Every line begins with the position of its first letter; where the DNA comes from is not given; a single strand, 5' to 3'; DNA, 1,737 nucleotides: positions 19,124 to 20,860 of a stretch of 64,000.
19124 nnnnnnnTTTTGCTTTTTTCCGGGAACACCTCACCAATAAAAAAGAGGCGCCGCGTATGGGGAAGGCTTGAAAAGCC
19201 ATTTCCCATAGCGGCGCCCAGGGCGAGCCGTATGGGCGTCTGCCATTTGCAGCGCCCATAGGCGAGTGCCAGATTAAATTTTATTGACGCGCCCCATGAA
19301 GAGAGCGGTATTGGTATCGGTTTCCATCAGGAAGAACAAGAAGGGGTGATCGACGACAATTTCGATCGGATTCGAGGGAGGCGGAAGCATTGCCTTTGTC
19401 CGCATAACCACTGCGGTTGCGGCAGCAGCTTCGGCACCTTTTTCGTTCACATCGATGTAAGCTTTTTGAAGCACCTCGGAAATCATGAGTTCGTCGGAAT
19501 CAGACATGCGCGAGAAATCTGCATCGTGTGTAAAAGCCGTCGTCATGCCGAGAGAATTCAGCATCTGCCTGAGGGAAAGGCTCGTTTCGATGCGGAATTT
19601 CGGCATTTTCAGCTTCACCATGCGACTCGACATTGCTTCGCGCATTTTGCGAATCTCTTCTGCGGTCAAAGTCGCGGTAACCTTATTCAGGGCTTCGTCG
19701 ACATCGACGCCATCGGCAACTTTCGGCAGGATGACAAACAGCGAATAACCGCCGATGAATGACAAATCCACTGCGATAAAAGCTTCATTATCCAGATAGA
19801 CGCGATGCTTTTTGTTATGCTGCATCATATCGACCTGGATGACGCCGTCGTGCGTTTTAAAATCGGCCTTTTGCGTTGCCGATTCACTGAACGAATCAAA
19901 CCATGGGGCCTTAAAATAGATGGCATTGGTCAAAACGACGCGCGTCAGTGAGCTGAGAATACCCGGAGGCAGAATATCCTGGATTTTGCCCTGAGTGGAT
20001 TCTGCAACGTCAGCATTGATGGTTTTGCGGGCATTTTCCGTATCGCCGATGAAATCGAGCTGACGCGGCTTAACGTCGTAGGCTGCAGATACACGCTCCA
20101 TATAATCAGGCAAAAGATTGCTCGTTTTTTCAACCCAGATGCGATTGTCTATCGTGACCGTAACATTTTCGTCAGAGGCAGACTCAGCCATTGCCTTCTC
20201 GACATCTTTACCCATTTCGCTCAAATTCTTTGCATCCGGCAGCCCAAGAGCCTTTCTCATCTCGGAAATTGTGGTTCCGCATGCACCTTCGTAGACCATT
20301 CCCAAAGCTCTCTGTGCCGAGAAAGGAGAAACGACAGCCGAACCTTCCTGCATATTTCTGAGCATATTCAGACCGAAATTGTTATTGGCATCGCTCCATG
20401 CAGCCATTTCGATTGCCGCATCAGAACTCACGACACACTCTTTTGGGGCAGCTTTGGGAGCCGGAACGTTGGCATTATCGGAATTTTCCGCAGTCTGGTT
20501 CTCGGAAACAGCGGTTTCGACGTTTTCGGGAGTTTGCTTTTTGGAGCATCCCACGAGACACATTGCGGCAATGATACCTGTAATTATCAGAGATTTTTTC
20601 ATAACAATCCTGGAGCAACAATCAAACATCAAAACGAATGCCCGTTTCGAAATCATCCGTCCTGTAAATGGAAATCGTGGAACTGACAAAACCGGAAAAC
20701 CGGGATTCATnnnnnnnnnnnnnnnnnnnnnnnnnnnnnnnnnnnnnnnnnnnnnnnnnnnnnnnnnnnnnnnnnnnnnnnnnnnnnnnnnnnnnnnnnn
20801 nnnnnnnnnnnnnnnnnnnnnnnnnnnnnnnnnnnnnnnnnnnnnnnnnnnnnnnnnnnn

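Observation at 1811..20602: Two lipoprotein serpins embedded among three transglutaminase-like (papain-fold) proteins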

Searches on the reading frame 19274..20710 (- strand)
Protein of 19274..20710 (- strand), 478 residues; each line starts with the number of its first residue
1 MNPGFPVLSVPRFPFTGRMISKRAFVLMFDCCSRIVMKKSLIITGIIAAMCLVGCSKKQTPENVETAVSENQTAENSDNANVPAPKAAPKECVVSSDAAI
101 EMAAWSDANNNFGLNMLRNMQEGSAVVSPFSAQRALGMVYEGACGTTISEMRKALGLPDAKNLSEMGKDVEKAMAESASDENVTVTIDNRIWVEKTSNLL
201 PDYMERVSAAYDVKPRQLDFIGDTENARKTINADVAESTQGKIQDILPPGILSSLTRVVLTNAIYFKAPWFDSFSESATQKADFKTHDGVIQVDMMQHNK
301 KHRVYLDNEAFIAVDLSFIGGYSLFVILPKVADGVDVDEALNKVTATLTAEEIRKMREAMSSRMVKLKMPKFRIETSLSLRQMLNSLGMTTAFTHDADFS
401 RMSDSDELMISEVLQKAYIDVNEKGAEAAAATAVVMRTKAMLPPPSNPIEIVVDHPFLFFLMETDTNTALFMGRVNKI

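Call 4: search_protein_families(library=pfam, proteins=[window:19274-20710:-], max_evalue=0.01)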
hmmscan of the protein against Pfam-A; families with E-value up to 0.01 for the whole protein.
window:19274-20710:- (478 aa): 1 family
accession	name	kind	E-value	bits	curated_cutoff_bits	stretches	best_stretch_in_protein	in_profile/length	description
PF00079.25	Serpin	-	1.1e-99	334.7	27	1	108-477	2-369/370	Serpin (serine protease inhibitor)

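Call 5: find_encoding_contigs(protein=window:19274-20710:-, flank=10000, max_places=6)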
Protein window:19274-20710:- (478 aa): no gene with exactly this product is on record in the collection.

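Call 6: search_protein_families(library=ncbifam, proteins=[window:19274-20710:-], max_evalue=0.01)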
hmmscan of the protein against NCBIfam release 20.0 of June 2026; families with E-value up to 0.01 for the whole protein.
window:19274-20710:- (478 aa): 2 families
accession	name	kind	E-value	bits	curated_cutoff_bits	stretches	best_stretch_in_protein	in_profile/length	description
NF041193.1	lipo_SP0191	subfamily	0.0017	18.4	75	1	37-93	1-51/190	SP0191 family lipoprotein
TIGR02722.1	lp_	equivalog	0.0066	16.5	110.55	0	39-86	2-49/189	penicillin-binding protein activator LpoB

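Call 7: find_encoding_contigs(protein=window:19274-20602:-, flank=10000, max_places=6)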
Protein window:19274-20602:- (442 aa): 7 contigs read that carry it; 6 places shown.
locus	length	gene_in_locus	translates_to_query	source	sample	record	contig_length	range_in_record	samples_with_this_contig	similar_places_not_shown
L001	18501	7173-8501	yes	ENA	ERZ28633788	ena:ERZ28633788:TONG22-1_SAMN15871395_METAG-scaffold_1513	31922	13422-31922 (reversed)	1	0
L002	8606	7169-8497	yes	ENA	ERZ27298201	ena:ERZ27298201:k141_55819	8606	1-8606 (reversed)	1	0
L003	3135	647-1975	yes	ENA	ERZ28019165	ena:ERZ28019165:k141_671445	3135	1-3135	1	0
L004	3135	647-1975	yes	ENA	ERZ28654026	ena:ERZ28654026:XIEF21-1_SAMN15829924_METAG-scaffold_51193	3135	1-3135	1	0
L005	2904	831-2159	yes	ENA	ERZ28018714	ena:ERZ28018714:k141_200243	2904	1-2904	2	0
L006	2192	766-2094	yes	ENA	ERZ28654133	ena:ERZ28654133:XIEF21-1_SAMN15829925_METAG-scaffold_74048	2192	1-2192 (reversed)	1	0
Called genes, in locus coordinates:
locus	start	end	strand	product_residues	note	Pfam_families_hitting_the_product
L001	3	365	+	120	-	?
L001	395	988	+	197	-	-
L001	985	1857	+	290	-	PF00763:THF_DHG_CYH, PF02882:THF_DHG_CYH_C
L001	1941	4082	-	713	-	PF02369:Big_1 (faint), PF13620:CarboxypepD_reg, PF17802:SpaA (faint), PF22904:NOMO1-like_2nd (faint)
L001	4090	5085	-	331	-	-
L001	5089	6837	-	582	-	-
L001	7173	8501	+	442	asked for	PF00079:Serpin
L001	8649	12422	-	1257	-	PF13428:TPR_14 (faint)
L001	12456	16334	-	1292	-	PF12969:DUF3857, PF01841:Transglut_core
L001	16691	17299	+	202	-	-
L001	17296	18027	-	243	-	PF13424:TPR_12 (weak), PF00515:TPR_1 (weak), PF07719:TPR_2 (weak), PF13424:TPR_12, PF13432:TPR_16 (weak), PF13414:TPR_11 (weak), PF14559:TPR_19, PF00515:TPR_1 (weak), +14 more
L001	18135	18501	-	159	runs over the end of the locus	-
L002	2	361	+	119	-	?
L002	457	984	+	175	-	-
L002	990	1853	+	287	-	PF00763:THF_DHG_CYH, PF02882:THF_DHG_CYH_C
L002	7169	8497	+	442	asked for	PF00079:Serpin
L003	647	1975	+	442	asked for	PF00079:Serpin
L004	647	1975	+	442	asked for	PF00079:Serpin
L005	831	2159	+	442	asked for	PF00079:Serpin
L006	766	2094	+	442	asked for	PF00079:Serpin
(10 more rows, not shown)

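Call 8: find_homologous_proteins(query=window:19274-20602:-, max_evalue=1e-20)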
Query window:19274-20602:- (442 aa): 4792 proteins with E <= 1e-20 among 8000 candidates; the best 120 are listed.
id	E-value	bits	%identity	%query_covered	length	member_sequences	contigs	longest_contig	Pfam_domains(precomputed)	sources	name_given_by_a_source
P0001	4.3e-286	966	100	100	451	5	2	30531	PF00079.26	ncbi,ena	-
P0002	8.6e-138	478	54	100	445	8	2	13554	PF00079.26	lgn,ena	-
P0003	2.4e-136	473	54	100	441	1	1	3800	PF00079.26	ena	-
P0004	6.4e-135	468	53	100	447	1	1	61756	PF00079.26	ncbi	-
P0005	2.2e-134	466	53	100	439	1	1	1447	PF00079.26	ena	-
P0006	4.0e-134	465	52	100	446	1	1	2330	PF00079.26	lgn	-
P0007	9.4e-130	451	52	99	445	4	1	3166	PF00079.26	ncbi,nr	ncbi:MAG: serpin family protein [Proteobacteria bacterium]|nr:serpin family protein [Pseudomonadota 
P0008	1.3e-126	441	53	93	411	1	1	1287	PF00079.26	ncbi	-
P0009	4.3e-123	429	50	100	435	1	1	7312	PF00079.26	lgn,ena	-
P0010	1.9e-122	427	49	100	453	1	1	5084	PF00079.26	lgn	-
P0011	3.7e-122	426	50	99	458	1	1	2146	PF00079.26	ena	-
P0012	6.1e-121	422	49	100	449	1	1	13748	PF00079.26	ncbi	-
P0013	2.4e-120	420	50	96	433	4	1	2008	PF00079.26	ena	-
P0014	2.6e-119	417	47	99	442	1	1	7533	PF00079.26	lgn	-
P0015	9.4e-119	415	48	100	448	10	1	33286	PF00079.26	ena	-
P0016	1.6e-117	411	48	100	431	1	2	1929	PF00079.26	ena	-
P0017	1.9e-117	411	47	99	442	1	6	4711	PF00079.26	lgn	-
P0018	4.8e-117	409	48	100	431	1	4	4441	PF00079.26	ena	-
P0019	4.8e-117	409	46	97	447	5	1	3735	PF00079.26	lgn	-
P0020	1.3e-115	405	47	96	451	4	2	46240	PF00079.26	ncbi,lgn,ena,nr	ncbi:MAG: serpin family protein [Proteobacteria bacterium]|nr:serpin family protein [Pseudomonadota 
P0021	1.9e-115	404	47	100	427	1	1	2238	PF00079.26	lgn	-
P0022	3.8e-115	403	47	100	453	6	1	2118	PF00079.26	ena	-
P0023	3.7e-114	400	46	100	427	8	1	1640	PF00079.26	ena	-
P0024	9.6e-110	385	45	99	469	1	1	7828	PF00079.26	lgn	-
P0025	1.3e-109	385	46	100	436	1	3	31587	PF00079.26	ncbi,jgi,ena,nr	ncbi:MAG: serpin family protein [Proteobacteria bacterium]|nr:serpin family protein [Pseudomonadota 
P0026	6.1e-109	383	46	99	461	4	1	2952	PF00079.26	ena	-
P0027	1.2e-108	382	46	96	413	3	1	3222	PF00079.26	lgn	-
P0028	2.7e-107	377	49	87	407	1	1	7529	PF00079.26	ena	-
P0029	3.1e-106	374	45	98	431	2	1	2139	PF00079.26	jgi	jgi:serpin B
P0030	5.9e-105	369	47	97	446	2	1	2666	PF00079.26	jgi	-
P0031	5.7e-100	353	45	96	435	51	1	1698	PF00079.26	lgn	-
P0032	1.3e-99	352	45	90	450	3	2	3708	PF00079.26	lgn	-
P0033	1.6e-98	348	44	94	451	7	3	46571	PF00079.26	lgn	-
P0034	3.6e-96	341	43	95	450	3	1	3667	PF00079.26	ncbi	-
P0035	1.3e-75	273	37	100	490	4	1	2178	PF00079.26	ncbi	-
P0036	2.8e-75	272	38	99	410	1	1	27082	PF00079.26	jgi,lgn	jgi:serpin B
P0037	9.8e-73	263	37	94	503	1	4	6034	PF00079.26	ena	-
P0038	1.1e-70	257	38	84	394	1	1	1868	PF00079.26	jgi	-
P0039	6.4e-70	254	35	98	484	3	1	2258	PF00079.26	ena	-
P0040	8.0e-70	254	38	89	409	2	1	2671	PF00079.26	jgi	jgi:serpin B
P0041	5.2e-69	251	38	89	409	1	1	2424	PF00079.26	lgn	-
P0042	5.6e-69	251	38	83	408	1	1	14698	PF00079.26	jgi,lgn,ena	-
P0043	7.2e-69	251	38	88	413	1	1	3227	PF00079.26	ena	-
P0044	1.3e-68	250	36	100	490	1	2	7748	PF00079.26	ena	-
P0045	3.6e-68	248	37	99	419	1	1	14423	PF00079.26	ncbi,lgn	ncbi:MAG: serpin family protein [Candidatus Fermentibacteria bacterium]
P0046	6.1e-68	248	37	84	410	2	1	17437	PF00079.26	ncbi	-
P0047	9.0e-68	247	39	83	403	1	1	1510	PF00079.26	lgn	-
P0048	9.3e-68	247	39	87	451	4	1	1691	PF00079.26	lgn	-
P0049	9.6e-68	247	40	85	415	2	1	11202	PF00079.26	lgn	-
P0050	1.6e-67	246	38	84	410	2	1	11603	PF00079.26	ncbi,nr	ncbi:MAG: serpin family protein [Sedimentisphaerales bacterium]|nr:serpin family protein [Sedimentis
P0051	1.8e-67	246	38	86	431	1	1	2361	PF00079.26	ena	-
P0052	1.9e-67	246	37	97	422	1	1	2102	PF00079.26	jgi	-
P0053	2.1e-67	246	38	90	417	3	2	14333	PF00079.26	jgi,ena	-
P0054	2.2e-67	246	29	79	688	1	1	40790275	PF00079.26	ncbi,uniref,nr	ncbi:hypothetical protein QVD17_39138 [Tagetes erecta]|uniref:Serpin domain-containing protein n=1 T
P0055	2.7e-67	245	38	88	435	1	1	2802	PF00079.26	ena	-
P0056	3.5e-67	245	39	83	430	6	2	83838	PF00079.26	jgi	jgi:serpin B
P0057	3.8e-67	245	39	86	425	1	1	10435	PF00079.26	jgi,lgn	jgi:serpin B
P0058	3.8e-67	245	35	90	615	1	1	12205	PF00079.26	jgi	jgi:serpin B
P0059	4.3e-67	245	38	83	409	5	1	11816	PF00079.26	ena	-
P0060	6.4e-67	244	38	86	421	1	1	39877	PF00079.26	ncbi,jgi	-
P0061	8.2e-67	244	40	83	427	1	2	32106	PF00079.26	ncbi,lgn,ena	-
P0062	9.2e-67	244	40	83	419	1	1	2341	PF00079.26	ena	-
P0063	1.0e-66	244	38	83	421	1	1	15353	PF00079.26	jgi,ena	-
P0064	1.4e-66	243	38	90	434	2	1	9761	PF00079.26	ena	-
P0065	2.0e-66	243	39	84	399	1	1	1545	PF00079.26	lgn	-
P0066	2.3e-66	242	37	84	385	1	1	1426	PF00079.26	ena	-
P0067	2.3e-66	242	36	93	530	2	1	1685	PF00079.26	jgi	jgi:serpin B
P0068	2.3e-66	242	37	85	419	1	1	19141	PF00079.26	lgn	-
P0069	2.8e-66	242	36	84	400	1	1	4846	PF00079.26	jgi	jgi:serpin B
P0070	3.1e-66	242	39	89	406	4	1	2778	PF00079.26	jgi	jgi:serpin B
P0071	3.3e-66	242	39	89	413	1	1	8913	PF00079.26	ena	-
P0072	4.8e-66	241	37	83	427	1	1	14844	PF00079.26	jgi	jgi:serpin B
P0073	5.2e-66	241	38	83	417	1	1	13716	PF00079.26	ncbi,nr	ncbi:MAG: serpin family protein [Sedimentisphaerales bacterium]|nr:serpin family protein [Sedimentis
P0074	5.3e-66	241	38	87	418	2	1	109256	PF00079.26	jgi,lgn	jgi:serpin B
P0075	6.0e-66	241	36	96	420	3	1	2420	PF00079.26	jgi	jgi:serpin B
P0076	7.3e-66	241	37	85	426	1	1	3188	PF00079.26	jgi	jgi:serpin B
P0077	7.5e-66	241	35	98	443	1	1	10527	PF00079.26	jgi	jgi:serpin B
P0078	7.5e-66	241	39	83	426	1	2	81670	PF00079.26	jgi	jgi:serpin B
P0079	8.7e-66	240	40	83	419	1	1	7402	PF00079.26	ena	-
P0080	9.6e-66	240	37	85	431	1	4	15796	PF00079.26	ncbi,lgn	-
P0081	1.1e-65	240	38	83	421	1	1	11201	PF00079.26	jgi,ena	-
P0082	1.1e-65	240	38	85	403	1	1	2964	PF00079.26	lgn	-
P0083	1.1e-65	240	37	90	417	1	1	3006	PF00079.26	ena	-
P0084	1.2e-65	240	39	83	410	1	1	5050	PF00079.26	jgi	jgi:serpin B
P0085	1.3e-65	240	36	88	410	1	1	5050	PF00079.26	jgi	jgi:serpin B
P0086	1.8e-65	239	37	87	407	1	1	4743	PF00079.26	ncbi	-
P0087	1.9e-65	239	38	90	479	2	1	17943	PF00079.26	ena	-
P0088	2.1e-65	239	37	91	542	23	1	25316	PF00079.26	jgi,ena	-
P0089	2.4e-65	239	37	84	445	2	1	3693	PF00079.26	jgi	jgi:serpin B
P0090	3.0e-65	239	38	86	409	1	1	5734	PF00079.26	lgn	-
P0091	3.5e-65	238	35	98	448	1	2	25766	PF00079.26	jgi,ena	-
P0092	3.7e-65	238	36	99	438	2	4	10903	PF00079.26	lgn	-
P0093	4.1e-65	238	37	83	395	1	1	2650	PF00079.26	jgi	jgi:serpin B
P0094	4.2e-65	238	35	97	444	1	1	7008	PF00079.26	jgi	jgi:serpin B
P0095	4.4e-65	238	36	85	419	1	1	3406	PF00079.26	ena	-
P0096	4.5e-65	238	37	84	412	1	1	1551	PF00079.26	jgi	jgi:serpin B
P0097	4.8e-65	238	36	99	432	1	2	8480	PF00079.26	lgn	-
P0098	5.4e-65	238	36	97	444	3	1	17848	PF00079.26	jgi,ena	-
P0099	6.5e-65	238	36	90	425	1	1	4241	PF00079.26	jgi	jgi:serpin B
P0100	7.3e-65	237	38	83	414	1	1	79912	PF00079.26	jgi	jgi:serpin B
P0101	7.4e-65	237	36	85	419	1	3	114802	PF00079.26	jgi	jgi:serpin B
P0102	8.9e-65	237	39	83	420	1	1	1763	PF00079.26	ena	-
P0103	1.1e-64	237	35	96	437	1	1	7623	PF00079.26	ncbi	-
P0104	1.2e-64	237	39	89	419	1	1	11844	PF00079.26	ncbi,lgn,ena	-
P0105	1.2e-64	237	37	84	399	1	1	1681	PF00079.26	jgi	jgi:serpin B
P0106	1.2e-64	237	38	83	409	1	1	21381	PF00079.26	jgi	jgi:serpin B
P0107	1.2e-64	237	34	99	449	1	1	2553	PF00079.26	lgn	-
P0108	1.3e-64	237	37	88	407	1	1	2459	PF00079.26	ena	-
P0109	1.4e-64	237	36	100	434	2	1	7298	PF00079.26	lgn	-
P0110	1.6e-64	236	38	83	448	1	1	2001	PF00079.26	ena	-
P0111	1.6e-64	236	34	98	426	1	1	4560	PF00079.26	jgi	jgi:serpin B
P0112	1.6e-64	236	37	85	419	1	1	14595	PF00079.26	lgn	-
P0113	1.9e-64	236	39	83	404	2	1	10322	PF00079.26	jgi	jgi:serpin B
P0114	2.0e-64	236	39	83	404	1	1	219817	PF00079.26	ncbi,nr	ncbi:MAG: serpin family protein [bacterium]|nr:serpin family protein [bacterium]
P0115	2.0e-64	236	35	98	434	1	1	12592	PF00079.26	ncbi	-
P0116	2.3e-64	236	38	86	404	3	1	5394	PF00079.26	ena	-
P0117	2.4e-64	236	34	99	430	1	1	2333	PF00079.26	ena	-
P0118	2.5e-64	236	38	84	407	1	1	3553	PF00079.26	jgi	jgi:serpin B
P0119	2.6e-64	236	34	99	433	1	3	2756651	PF00079.26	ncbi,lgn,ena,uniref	ncbi:serpin family protein [Methanolacinia petrolearia]|uniref:serpin family protein n=1 Tax=Methano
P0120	2.6e-64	236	36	96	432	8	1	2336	PF00079.26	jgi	jgi:serpin B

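Call 9: find_encoding_contigs(protein=P0004, flank=10000, max_places=2)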
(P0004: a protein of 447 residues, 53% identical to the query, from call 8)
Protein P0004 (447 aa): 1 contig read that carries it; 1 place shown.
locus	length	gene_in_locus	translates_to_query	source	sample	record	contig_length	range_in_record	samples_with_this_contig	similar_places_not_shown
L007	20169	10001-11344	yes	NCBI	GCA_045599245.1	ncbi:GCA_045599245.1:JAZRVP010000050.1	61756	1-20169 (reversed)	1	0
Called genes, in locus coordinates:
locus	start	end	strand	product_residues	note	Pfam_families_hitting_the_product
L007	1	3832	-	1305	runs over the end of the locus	PF04885:Stig1 (faint), PF17517:IgGFc_binding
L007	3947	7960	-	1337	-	PF04885:Stig1 (faint)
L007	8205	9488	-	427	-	PF02812:ELFV_dehydrog_N, PF00208:ELFV_dehydrog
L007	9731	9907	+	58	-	-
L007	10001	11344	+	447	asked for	PF00079:Serpin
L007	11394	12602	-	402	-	PF00266:Aminotran_5, PF00155:Aminotran_1_2 (weak), PF01212:Beta_elim_lyase (weak)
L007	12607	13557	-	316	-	PF01592:NifU_N, PF04324:Fer2_BFD, PF01106:NifU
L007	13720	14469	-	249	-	-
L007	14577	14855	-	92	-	PF13146:TRL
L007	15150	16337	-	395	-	PF00155:Aminotran_1_2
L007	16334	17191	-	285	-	PF12541:DUF3737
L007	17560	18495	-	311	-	-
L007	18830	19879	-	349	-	PF04754:Transposase_31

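Call 10: find_encoding_contigs(protein=P0020, flank=10000, max_places=2)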
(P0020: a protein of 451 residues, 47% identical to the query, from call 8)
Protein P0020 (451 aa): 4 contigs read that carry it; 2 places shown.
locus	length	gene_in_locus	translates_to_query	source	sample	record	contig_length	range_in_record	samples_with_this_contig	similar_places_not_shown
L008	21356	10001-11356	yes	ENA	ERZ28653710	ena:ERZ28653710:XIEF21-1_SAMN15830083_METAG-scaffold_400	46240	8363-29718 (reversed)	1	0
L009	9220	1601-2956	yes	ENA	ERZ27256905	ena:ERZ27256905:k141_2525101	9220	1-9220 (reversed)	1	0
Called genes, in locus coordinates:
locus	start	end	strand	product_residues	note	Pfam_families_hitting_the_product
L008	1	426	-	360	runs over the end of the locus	PF00154:RecA_N, PF08423:Rad51, PF06745:ATPase (weak), PF27531:MT3502_N (weak), PF21096:RecA_C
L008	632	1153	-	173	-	PF13442:Cytochrome_CBB3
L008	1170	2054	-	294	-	PF03755:YicC-like_N, PF08340:YicC-like_C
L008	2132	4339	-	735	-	PF25064:ARM_TT21_5th (faint), PF13424:TPR_12 (faint), PF13428:TPR_14 (faint), PF00515:TPR_1 (faint), PF07719:TPR_2 (faint), PF13174:TPR_6 (faint), PF13176:TPR_7 (faint), PF13181:TPR_8 (faint), +2 more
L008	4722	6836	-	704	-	PF02369:Big_1 (faint), PF13620:CarboxypepD_reg (faint), PF13715:CarbopepD_reg_2 (faint)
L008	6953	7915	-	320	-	-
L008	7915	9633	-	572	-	PF00069:Pkinase (faint)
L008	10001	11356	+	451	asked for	PF00079:Serpin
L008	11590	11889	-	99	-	-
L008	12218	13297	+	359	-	PF01207:Dus, PF01070:FMN_dh (weak), PF00977:His_biosynth (weak)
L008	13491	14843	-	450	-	PF00248:Aldo_ket_red, PF13746:Fer4_18 (faint), PF13187:Fer4_9 (weak)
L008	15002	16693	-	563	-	PF12801:Fer4_5, PF12801:Fer4_5 (weak), PF12838:Fer4_7 (weak), PF13237:Fer4_10 (weak), PF12838:Fer4_7, PF00037:Fer4 (weak), PF12797:Fer4_2 (weak), PF12837:Fer4_6 (weak), +6 more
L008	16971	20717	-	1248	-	PF12969:DUF3857 (faint)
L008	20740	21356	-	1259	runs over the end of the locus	PF00515:TPR_1 (faint), PF07719:TPR_2 (faint), PF13428:TPR_14 (faint), PF23914:TPR_CcmH_CycH (faint), PF12969:DUF3857, PF01841:Transglut_core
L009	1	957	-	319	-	?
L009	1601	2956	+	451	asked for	PF00079:Serpin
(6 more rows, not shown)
